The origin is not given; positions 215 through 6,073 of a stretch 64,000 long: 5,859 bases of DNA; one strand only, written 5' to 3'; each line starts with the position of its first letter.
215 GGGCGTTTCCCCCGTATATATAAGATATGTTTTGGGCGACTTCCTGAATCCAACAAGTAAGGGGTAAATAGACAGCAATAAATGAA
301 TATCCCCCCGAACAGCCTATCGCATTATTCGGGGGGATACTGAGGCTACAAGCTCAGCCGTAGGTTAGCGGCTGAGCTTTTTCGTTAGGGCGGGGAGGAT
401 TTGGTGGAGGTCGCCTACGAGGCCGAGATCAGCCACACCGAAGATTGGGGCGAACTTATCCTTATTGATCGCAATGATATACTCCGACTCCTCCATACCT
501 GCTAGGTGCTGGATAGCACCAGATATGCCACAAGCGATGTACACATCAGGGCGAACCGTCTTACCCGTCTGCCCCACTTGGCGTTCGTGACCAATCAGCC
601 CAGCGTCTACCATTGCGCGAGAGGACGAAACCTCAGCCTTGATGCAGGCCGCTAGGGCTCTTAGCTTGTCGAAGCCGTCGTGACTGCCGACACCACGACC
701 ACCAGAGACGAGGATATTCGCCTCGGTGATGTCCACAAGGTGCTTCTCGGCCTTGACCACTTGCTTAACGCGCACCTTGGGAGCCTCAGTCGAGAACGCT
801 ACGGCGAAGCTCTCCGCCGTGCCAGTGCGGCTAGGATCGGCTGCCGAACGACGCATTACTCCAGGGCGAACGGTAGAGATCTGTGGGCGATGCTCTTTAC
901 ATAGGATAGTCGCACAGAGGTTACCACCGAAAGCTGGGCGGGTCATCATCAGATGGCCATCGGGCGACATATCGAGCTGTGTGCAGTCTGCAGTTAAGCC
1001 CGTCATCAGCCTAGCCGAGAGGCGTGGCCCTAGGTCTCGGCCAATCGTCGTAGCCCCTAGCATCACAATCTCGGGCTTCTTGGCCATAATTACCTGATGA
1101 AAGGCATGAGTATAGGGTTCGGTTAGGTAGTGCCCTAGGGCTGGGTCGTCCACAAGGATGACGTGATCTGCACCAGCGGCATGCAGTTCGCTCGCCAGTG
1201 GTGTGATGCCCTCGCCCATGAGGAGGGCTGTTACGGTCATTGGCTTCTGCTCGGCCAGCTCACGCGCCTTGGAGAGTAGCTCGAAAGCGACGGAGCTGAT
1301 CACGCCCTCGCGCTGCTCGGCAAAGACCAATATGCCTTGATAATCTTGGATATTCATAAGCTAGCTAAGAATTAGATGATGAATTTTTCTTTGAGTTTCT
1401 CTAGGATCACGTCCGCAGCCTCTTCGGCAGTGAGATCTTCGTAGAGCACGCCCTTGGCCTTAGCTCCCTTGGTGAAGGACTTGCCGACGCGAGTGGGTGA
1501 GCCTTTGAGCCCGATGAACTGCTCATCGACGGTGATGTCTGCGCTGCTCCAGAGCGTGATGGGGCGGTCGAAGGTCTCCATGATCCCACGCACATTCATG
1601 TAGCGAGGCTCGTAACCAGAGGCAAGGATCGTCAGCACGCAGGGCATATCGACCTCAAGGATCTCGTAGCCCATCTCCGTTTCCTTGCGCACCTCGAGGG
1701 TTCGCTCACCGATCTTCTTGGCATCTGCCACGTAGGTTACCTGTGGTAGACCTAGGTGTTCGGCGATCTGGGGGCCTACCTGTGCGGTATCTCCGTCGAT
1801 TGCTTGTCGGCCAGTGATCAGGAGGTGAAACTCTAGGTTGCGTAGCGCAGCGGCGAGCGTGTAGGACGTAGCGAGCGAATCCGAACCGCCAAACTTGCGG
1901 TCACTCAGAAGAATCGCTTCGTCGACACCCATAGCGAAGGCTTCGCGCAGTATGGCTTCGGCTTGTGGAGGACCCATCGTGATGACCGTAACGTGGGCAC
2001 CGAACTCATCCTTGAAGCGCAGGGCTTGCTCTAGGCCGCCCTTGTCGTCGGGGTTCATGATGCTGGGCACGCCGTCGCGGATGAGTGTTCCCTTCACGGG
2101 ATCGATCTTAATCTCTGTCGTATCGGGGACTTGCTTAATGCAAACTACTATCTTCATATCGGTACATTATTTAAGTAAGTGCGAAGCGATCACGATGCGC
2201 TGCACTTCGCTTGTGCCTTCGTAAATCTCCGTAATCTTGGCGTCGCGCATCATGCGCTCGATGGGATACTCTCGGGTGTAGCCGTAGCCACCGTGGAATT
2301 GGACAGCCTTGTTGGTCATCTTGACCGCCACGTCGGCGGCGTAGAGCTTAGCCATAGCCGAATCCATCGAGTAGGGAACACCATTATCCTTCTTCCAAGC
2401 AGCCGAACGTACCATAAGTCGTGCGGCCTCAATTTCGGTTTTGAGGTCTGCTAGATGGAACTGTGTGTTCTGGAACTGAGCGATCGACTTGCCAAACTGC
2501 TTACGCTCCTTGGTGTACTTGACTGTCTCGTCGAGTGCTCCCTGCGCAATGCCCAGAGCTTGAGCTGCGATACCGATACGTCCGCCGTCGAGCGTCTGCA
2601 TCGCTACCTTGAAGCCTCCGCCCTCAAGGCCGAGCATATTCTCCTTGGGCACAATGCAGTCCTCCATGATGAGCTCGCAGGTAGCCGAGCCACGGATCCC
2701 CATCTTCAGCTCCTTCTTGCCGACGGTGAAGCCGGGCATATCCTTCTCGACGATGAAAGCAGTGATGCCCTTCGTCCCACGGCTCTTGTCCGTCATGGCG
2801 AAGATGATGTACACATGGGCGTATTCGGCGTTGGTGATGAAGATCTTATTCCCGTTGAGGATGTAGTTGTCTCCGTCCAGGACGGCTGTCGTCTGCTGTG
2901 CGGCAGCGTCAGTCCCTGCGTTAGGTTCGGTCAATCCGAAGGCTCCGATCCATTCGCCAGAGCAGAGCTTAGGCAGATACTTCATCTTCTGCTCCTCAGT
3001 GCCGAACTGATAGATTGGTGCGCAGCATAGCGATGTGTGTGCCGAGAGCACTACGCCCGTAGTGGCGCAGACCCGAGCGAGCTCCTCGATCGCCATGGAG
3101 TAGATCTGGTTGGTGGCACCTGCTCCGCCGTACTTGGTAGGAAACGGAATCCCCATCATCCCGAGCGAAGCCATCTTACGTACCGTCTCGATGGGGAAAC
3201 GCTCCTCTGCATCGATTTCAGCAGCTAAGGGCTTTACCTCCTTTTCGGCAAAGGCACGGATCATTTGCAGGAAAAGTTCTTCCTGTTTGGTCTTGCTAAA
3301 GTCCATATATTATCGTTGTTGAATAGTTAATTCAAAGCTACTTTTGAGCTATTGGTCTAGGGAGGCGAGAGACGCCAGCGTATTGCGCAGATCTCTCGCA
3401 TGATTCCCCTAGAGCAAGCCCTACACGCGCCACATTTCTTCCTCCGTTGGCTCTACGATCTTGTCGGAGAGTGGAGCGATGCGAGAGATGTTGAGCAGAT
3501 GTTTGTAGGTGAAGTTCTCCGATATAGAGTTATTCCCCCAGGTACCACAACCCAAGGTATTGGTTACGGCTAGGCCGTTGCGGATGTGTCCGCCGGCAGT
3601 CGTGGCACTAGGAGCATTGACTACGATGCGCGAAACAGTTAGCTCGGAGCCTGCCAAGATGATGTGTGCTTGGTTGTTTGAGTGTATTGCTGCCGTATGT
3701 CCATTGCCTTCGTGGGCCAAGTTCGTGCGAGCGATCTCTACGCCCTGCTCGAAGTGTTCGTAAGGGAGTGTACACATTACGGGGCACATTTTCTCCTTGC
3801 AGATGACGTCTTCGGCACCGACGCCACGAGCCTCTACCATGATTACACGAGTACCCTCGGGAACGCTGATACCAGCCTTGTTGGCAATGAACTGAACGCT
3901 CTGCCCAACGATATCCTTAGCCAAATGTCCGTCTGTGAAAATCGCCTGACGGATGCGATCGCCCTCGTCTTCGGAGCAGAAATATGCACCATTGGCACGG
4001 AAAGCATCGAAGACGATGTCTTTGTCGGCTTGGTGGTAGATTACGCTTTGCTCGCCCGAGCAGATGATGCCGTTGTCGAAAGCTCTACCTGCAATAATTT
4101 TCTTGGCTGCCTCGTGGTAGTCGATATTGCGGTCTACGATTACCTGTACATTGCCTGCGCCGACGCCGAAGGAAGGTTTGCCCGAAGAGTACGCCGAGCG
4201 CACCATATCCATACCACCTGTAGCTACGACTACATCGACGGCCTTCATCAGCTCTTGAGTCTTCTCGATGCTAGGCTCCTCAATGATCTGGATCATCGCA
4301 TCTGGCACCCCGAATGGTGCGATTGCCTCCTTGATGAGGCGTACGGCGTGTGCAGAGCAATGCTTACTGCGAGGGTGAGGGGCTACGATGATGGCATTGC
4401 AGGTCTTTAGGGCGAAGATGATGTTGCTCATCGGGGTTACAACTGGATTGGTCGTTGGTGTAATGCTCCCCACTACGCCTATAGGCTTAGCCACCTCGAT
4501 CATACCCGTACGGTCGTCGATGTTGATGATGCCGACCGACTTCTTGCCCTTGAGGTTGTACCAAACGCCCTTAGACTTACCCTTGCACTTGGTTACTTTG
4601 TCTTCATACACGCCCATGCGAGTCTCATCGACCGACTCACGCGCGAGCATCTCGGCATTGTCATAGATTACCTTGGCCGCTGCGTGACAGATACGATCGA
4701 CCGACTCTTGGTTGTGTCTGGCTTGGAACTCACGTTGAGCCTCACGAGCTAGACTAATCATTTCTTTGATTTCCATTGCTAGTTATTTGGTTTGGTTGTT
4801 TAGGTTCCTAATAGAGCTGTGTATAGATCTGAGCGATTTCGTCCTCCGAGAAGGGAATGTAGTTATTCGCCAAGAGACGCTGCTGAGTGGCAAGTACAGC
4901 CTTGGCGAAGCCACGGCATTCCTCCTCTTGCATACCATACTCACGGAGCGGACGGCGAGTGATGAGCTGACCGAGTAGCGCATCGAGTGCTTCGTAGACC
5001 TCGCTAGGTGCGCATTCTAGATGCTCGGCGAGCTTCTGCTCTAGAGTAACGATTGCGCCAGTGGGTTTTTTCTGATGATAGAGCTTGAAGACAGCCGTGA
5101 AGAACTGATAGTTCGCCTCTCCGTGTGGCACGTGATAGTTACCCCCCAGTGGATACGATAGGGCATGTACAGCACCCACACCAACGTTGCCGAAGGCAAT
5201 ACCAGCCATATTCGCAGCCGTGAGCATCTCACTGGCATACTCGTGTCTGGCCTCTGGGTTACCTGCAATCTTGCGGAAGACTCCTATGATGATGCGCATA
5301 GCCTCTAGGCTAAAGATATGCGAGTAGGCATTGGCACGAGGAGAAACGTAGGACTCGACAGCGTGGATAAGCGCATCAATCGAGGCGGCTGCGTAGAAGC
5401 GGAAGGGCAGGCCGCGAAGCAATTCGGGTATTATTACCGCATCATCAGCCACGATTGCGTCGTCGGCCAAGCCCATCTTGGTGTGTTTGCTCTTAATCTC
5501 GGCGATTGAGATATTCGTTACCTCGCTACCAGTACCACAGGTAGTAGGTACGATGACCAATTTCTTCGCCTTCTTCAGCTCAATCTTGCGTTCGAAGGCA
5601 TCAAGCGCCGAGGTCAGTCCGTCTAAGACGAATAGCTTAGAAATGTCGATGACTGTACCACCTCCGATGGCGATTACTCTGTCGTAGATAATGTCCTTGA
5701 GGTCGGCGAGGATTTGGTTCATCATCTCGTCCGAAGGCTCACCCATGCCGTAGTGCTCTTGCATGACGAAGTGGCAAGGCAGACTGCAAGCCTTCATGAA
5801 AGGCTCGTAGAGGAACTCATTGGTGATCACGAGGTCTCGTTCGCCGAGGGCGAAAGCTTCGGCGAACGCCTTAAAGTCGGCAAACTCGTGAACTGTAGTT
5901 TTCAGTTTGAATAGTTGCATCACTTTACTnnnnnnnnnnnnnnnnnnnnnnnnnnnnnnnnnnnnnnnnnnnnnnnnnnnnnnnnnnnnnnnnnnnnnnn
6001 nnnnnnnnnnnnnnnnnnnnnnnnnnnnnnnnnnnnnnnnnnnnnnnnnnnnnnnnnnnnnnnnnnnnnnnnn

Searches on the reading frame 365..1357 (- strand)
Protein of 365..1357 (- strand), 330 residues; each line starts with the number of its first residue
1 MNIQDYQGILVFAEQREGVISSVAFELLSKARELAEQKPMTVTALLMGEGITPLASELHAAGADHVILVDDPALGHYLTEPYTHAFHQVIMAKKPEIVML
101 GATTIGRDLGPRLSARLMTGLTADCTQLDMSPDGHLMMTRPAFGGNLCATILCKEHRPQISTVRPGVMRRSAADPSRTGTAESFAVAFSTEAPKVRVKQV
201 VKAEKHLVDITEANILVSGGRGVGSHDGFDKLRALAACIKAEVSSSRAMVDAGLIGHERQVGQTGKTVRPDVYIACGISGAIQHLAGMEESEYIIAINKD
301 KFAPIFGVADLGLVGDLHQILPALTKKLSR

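Call 50: search_protein_families(library=pfam, proteins=[window:365-1357:-], max_evalue=0.00001)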
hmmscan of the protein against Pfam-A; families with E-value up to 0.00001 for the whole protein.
window:365-1357:- (330 aa): 2 families
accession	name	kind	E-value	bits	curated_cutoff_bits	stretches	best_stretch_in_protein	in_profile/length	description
PF01012.27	ETF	-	6.9e-51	173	26.7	1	9-187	1-179/181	Electron transfer flavoprotein domain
PF00766.25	ETF_alpha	-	4.1e-34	116.8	27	1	209-289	1-81/81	Electron transfer flavoprotein FAD-binding domain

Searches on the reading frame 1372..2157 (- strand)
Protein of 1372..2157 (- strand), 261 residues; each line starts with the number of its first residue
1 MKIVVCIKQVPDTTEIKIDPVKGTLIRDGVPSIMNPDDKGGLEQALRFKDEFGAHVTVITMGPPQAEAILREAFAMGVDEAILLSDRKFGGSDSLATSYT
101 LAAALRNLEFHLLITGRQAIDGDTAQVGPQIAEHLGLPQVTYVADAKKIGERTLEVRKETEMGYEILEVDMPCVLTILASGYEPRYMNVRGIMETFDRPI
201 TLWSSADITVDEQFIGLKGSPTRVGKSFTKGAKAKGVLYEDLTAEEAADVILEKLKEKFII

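Call 50: search_protein_families(library=pfam, proteins=[window:1372-2157:-], max_evalue=0.00001)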
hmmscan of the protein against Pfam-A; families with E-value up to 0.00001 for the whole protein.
window:1372-2157:- (261 aa): 1 family
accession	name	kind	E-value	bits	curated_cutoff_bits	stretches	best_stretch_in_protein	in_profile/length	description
PF01012.27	ETF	-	3.3e-39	135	26.7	1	24-206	3-179/181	Electron transfer flavoprotein domain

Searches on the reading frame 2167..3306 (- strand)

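Call 50: search_protein_families(library=pfam, proteins=[window:2167-3306:-], max_evalue=0.00001)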
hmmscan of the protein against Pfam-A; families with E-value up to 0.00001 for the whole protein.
window:2167-3306:- (379 aa): 4 families
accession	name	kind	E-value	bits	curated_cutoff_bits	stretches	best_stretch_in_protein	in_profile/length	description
PF00441.29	Acyl-CoA_dh_1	-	4.1e-56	189.7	22.4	1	229-377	1-149/150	Acyl-CoA dehydrogenase, C-terminal domain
PF02771.21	Acyl-CoA_dh_N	-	6.1e-41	139.8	22.9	1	6-118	1-113/113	Acyl-CoA dehydrogenase, N-terminal domain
PF02770.24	Acyl-CoA_dh_M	-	2.6e-29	101.7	33.3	1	122-217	1-97/97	Acyl-CoA dehydrogenase, middle domain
PF08028.16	Acyl-CoA_dh_2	-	4.9e-29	101.7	22.7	1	244-366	1-133/134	Acyl-CoA dehydrogenase, C-terminal domain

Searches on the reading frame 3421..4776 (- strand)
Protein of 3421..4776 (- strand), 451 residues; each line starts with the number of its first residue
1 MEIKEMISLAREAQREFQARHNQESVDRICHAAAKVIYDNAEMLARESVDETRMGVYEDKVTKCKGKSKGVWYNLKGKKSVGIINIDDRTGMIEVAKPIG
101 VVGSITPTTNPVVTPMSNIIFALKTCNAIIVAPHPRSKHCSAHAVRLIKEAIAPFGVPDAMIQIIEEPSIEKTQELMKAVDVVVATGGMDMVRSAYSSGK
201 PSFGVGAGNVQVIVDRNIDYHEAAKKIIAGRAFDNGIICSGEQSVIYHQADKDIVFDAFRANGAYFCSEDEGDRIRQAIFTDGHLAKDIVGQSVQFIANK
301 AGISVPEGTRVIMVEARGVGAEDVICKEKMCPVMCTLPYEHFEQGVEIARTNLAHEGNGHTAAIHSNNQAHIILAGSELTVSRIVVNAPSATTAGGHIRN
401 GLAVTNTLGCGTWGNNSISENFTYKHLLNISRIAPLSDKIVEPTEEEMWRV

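Call 50: search_protein_families(library=pfam, proteins=[window:3421-4776:-], max_evalue=0.00001)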
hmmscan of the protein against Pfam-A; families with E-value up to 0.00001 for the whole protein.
window:3421-4776:- (451 aa): 1 family
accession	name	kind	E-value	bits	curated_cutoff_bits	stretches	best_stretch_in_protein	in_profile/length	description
PF00171.27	Aldedh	-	5.6e-24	85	23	1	2-256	30-286/461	Aldehyde dehydrogenase family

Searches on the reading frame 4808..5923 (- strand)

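Call 50: search_protein_families(library=pfam, proteins=[window:4808-5923:-], max_evalue=0.00001)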
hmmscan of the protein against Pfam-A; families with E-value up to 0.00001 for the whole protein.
window:4808-5923:- (371 aa): 2 families
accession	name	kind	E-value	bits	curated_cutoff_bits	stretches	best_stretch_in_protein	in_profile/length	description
PF25137.1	ADH_Fe_C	-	6.7e-45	153.6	27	1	178-370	2-193/194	Fe-containing alcohol dehydrogenase family, C-terminal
PF00465.25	Fe-ADH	-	6e-24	85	31.3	1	25-165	20-167/168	Iron-containing alcohol dehydrogenase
